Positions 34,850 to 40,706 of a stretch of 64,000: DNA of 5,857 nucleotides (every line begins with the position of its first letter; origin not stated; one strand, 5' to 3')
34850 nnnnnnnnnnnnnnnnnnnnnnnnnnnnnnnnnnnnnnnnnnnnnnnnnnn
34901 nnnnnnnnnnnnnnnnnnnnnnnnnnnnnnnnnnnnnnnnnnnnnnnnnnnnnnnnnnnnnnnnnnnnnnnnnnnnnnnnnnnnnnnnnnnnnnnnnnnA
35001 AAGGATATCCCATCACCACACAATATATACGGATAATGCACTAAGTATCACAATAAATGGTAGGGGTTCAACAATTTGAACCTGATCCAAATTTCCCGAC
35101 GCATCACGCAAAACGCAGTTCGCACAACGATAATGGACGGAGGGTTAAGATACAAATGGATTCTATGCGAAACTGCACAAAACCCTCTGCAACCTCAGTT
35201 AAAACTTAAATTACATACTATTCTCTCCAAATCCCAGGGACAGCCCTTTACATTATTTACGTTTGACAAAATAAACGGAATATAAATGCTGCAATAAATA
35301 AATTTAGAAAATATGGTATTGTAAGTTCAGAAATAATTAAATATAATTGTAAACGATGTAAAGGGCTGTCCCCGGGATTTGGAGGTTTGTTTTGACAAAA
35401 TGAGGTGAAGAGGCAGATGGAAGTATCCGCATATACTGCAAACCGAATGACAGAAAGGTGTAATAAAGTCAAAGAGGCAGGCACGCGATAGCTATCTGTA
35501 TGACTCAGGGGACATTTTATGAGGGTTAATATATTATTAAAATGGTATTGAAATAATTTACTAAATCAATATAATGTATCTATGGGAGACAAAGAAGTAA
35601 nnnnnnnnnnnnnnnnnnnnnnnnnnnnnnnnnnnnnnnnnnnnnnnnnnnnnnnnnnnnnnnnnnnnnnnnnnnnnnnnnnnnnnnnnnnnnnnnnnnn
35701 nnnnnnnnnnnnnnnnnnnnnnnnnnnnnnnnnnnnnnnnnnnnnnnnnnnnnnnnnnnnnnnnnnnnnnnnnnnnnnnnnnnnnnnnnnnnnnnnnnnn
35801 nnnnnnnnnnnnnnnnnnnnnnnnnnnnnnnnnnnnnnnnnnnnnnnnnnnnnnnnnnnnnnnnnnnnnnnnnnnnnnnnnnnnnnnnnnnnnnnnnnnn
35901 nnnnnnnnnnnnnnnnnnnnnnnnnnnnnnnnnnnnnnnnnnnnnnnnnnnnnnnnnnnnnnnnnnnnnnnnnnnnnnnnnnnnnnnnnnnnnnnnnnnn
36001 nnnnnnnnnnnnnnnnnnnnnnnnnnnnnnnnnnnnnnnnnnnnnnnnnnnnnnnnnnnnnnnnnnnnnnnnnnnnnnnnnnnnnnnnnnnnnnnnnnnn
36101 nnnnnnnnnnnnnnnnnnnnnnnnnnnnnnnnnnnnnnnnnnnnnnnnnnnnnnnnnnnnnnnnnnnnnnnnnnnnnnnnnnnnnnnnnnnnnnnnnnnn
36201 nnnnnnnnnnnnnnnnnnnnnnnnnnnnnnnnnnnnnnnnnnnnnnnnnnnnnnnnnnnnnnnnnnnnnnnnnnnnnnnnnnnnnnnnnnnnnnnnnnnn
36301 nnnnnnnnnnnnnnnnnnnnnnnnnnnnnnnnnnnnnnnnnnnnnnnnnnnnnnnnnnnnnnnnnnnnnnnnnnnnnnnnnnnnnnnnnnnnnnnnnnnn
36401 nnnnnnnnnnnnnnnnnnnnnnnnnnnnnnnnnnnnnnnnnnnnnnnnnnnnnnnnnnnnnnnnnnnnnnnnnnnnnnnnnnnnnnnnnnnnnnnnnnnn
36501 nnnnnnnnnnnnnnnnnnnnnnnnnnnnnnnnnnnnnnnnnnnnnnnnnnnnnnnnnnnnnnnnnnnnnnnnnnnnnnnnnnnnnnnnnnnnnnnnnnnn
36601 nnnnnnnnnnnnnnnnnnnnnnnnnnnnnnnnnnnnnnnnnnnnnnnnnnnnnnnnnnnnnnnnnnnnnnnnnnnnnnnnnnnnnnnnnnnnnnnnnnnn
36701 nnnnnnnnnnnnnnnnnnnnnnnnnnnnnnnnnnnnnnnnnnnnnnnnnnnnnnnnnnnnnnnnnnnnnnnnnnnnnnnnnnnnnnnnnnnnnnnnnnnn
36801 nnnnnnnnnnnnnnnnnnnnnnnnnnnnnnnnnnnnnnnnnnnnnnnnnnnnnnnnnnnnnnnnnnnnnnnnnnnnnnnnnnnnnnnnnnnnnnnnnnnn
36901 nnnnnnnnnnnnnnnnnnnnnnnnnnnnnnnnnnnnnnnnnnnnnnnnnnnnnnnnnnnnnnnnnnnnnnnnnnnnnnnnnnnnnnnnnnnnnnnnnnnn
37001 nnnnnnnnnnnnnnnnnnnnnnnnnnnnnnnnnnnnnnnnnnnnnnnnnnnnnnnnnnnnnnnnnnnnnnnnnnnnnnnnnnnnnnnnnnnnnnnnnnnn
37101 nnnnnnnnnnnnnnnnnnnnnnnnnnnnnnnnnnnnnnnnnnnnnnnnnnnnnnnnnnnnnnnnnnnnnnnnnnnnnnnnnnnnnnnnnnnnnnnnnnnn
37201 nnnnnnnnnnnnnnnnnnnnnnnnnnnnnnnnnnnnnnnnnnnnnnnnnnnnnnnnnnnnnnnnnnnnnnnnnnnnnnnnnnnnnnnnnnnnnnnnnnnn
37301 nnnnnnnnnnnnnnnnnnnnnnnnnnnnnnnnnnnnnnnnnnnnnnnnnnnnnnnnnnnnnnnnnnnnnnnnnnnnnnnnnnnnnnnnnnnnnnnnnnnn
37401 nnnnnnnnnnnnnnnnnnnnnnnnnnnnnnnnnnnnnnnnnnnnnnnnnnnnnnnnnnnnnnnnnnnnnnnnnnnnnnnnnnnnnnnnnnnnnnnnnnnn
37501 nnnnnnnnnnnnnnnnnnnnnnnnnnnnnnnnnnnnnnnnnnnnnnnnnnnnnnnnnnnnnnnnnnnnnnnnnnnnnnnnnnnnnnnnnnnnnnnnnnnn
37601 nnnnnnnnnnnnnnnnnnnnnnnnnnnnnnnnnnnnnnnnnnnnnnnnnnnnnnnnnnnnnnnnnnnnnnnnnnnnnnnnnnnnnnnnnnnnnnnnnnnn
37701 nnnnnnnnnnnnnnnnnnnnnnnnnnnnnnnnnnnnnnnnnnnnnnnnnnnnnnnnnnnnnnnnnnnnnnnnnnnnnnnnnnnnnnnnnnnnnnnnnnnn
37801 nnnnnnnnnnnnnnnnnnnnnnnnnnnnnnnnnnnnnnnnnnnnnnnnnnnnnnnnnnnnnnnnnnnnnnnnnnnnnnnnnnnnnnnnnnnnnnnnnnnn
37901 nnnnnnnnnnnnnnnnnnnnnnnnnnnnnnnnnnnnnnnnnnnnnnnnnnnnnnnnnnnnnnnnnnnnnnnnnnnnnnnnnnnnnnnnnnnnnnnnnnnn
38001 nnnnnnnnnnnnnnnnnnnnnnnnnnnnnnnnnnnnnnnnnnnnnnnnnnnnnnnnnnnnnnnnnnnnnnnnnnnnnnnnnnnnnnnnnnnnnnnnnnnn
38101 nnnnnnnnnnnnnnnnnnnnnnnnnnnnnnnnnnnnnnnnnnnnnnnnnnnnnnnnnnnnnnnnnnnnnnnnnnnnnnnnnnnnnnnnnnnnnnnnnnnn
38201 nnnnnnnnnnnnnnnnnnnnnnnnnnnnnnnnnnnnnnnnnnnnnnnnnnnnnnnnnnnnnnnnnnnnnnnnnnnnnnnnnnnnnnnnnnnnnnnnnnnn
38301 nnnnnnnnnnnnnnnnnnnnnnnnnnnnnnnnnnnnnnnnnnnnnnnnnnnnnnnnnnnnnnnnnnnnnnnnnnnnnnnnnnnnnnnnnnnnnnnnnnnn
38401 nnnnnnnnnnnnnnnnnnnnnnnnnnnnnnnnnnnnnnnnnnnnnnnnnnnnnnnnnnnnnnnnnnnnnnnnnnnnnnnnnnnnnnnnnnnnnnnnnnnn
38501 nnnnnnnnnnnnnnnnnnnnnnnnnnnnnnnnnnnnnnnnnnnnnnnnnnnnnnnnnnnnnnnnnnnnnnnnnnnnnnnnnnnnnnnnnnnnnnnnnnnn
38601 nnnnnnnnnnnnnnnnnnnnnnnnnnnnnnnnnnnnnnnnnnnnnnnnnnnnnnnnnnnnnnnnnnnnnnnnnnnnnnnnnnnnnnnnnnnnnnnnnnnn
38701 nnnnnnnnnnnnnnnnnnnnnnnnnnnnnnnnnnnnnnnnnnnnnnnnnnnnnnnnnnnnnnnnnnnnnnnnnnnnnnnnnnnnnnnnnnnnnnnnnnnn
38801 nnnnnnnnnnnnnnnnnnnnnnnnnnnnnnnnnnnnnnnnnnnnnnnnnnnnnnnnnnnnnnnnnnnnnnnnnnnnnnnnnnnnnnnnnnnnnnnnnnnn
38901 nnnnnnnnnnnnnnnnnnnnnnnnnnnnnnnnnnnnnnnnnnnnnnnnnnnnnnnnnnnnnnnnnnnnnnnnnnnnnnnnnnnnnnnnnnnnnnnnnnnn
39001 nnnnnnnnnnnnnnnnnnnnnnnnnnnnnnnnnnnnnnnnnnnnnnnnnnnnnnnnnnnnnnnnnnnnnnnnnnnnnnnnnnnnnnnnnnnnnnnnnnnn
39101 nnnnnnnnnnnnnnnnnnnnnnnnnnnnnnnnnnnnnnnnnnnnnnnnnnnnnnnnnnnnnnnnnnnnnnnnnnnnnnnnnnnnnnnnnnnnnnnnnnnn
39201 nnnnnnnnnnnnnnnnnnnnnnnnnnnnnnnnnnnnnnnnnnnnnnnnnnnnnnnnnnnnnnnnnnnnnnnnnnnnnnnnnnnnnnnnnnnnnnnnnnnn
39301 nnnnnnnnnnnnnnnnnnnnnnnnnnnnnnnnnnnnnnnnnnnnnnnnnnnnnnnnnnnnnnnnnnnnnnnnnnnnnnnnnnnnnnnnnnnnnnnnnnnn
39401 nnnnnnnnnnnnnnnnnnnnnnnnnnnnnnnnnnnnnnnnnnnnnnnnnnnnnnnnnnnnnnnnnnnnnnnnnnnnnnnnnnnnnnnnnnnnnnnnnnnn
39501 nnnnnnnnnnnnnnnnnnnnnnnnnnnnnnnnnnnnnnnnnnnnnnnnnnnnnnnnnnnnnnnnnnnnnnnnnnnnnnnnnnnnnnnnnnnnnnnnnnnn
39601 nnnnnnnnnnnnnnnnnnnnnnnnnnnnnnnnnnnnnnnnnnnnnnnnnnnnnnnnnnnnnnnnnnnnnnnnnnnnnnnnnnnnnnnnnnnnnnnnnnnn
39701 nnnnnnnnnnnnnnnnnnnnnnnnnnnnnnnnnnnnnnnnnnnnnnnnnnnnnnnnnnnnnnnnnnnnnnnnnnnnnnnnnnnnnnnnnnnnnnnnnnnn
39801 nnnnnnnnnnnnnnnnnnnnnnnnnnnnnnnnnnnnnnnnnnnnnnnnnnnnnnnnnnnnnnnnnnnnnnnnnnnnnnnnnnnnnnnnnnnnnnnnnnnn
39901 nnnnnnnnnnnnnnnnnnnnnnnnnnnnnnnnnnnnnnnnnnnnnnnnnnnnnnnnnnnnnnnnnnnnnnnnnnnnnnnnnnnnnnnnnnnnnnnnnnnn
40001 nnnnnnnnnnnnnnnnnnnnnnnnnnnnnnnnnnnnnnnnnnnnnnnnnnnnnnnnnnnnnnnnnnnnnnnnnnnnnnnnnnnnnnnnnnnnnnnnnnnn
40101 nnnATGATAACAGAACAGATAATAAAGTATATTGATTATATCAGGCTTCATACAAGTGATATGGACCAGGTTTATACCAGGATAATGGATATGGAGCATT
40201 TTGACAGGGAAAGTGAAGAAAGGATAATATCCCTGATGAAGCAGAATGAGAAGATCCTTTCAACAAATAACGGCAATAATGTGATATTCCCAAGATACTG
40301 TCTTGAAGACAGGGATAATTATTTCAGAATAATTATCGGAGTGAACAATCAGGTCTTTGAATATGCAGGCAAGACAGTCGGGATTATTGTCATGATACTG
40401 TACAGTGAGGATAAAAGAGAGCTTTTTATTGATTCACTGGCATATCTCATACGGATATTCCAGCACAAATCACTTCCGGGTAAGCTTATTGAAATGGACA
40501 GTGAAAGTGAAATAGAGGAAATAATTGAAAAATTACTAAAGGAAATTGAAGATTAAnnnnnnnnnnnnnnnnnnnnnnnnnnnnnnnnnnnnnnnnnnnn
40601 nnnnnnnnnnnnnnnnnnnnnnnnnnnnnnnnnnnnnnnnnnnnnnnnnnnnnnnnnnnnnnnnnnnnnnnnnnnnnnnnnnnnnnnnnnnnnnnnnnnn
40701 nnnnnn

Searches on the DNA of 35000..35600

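Call 39: search_rna_families(source=window, start=35000, end=35600, threshold=evalue, max_evalue=10)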
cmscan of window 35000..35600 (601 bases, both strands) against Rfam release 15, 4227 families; matches with E-value up to 10: 12.
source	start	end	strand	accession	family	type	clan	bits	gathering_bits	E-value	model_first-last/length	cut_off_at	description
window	35229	35380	-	RF04205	MIR2606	Gene; miRNA;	-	57.9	139.7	2.2e-08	1-165/165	no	MIR2606 microRNA precursor family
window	35229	35380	+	RF04205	MIR2606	Gene; miRNA;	-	54.4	139.7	1.2e-07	1-165/165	no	MIR2606 microRNA precursor family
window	35225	35384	-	RF04209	MIR7533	Gene; miRNA;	-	37.6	230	6e-06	41-209/249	no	MIR7533 microRNA precursor family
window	35224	35385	+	RF04147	MIR6224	Gene; miRNA;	-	37.1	171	1.3e-05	1-176/176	no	MIR6224 microRNA precursor family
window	35225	35384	-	RF01005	MIR530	Gene; miRNA;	-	37.1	85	2.2e-05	1-172/172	no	MIR530 microRNA precursor family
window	35225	35384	+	RF04209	MIR7533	Gene; miRNA;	-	35.7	230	1.7e-05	40-210/249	no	MIR7533 microRNA precursor family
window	35221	35388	-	RF04170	MIR7723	Gene; miRNA;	-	27.7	200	0.0018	1-235/235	no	MIR7723 microRNA precursor family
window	35236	35373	-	RF04251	MIR5070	Gene; miRNA;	CL00139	20.2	100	0.37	1-116/116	no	MIR5070 microRNA precursor family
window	35236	35373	+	RF04251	MIR5070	Gene; miRNA;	CL00139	19.9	100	0.44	1-116/116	no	MIR5070 microRNA precursor family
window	35223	35384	-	RF03670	MIR3932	Gene; miRNA;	-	17.3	150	1.8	1-123/123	no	MIR3932 microRNA precursor family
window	35468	35581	-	RF01504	Afu_254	Gene; sRNA;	-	14.9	60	9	1-158/158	no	A. fumigatus sRNA Afu_254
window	35289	35417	+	RF01295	SCARNA7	Gene; snRNA; snoRNA; scaRNA;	-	11.5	65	1.3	1-330/330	no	Small Cajal body-specific RNA 7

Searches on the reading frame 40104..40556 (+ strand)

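Call 36: search_protein_families(library=pfam, proteins=[window:40104-40556:+], max_evalue=0.00001)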
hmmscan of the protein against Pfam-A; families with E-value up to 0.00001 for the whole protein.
window:40104-40556:+ (150 aa): 1 family
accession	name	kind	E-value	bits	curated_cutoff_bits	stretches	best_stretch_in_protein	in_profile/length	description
PF00359.27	PTS_EIIA_2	-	1.8e-07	31.7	27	1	38-143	37-143/144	Phosphoenolpyruvate-dependent sugar phosphotransferase system, EIIA 2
